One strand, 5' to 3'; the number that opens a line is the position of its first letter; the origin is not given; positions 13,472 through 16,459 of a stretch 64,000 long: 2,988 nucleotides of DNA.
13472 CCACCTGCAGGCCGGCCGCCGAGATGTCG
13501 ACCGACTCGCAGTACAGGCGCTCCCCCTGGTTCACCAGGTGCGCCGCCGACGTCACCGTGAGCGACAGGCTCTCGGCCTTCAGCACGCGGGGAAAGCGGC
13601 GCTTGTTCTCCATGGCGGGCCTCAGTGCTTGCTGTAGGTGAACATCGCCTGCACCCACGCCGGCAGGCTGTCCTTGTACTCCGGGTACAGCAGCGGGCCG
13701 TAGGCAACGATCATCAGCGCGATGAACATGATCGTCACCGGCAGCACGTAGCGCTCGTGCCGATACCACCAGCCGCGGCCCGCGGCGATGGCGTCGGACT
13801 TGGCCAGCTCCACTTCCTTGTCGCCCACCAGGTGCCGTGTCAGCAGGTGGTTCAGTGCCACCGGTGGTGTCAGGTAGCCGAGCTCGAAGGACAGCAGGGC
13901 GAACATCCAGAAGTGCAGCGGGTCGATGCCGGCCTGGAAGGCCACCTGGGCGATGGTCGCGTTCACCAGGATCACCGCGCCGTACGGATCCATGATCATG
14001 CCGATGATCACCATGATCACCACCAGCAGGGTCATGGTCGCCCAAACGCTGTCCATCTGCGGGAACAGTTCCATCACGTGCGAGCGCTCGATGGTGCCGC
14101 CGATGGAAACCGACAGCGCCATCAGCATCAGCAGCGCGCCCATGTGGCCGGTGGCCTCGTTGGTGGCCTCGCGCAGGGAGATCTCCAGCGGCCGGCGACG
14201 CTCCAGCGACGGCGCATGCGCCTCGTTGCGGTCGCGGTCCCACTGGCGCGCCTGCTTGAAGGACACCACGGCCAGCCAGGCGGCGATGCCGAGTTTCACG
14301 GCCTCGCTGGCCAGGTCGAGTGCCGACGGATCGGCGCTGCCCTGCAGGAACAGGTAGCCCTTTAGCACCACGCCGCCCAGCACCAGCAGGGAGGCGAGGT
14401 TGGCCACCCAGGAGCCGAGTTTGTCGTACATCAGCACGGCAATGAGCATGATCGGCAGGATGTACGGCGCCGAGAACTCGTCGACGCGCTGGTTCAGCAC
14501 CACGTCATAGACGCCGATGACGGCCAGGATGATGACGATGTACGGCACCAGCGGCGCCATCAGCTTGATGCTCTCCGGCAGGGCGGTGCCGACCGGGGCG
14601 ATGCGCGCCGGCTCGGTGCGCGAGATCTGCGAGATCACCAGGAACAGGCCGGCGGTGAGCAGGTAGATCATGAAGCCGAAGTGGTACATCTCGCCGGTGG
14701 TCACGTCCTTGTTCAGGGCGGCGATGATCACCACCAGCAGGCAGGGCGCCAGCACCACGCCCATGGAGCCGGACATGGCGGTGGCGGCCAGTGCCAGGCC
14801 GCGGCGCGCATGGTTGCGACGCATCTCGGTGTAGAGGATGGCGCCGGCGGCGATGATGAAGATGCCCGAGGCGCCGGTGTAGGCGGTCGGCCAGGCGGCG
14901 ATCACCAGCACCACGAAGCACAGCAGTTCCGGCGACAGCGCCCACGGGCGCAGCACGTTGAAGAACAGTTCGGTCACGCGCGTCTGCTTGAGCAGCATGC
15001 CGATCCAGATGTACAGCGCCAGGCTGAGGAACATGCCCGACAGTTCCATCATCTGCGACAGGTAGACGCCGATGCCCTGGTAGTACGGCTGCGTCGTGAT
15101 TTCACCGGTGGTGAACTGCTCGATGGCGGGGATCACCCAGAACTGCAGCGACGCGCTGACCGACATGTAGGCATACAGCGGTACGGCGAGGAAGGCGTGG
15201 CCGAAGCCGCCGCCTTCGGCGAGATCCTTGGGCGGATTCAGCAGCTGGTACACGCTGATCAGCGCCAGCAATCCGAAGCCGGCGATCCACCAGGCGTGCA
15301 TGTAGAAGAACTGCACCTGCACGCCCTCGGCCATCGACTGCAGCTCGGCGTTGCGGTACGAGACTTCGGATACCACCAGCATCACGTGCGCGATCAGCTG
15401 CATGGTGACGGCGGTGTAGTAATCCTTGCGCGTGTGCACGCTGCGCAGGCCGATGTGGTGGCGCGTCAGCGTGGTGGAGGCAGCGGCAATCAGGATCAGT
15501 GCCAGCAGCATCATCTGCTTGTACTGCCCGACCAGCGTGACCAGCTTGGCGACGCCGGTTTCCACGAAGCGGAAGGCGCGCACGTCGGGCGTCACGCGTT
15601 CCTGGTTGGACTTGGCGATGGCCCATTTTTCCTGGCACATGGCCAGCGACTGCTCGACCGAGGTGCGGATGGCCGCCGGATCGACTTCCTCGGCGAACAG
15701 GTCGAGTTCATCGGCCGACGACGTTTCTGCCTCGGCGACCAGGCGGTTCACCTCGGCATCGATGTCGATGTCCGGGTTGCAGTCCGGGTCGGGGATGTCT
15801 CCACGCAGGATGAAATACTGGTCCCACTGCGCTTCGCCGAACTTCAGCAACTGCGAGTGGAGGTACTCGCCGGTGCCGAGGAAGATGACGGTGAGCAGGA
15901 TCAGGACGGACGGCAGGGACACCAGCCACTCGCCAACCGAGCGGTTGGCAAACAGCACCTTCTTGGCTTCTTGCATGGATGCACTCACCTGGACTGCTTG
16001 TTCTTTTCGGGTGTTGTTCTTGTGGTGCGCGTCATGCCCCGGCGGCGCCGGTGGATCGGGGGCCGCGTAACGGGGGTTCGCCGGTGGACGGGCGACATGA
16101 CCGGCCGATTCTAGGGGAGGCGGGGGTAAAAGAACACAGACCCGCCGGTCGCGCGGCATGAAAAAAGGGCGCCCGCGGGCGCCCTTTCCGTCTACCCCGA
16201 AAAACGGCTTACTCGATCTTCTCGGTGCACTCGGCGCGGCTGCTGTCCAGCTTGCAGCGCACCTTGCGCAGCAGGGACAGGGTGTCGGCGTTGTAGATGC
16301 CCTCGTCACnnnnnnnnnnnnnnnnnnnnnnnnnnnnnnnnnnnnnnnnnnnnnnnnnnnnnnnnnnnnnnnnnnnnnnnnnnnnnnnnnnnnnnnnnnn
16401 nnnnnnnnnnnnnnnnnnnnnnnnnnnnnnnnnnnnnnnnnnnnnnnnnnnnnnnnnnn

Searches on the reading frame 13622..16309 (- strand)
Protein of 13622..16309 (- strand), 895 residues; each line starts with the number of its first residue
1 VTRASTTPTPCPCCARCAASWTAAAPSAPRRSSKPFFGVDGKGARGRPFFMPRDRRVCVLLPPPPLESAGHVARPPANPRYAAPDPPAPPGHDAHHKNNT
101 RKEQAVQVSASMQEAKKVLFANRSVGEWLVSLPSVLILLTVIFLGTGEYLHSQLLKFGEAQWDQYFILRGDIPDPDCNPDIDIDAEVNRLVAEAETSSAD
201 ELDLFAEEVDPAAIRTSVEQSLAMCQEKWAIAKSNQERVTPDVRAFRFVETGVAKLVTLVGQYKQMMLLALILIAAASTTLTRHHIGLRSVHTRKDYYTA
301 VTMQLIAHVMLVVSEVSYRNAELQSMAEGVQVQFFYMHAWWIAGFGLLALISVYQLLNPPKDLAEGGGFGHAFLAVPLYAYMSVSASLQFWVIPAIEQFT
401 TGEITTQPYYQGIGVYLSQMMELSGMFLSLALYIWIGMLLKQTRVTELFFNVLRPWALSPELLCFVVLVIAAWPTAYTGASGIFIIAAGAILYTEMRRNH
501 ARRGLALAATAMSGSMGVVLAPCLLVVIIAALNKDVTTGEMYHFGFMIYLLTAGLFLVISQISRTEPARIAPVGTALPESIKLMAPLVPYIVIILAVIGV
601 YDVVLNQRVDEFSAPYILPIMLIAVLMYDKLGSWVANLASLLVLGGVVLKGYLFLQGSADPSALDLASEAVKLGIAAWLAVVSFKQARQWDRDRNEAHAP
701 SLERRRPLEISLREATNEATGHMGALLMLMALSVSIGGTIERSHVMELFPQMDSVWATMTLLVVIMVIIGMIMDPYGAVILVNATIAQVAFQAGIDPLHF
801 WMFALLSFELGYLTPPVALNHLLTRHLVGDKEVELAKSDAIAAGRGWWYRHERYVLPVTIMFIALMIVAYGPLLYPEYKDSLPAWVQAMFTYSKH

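Call 55: search_protein_families(library=pfam, proteins=[window:13622-16309:-], max_evalue=0.00001)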
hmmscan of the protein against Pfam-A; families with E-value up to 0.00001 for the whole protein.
window:13622-16309:- (895 aa): 1 family
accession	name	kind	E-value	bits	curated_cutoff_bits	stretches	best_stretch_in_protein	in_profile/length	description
PF06808.19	DctM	-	7e-12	45.3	23.8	1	376-837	12-383/413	Tripartite ATP-independent periplasmic transporter, DctM component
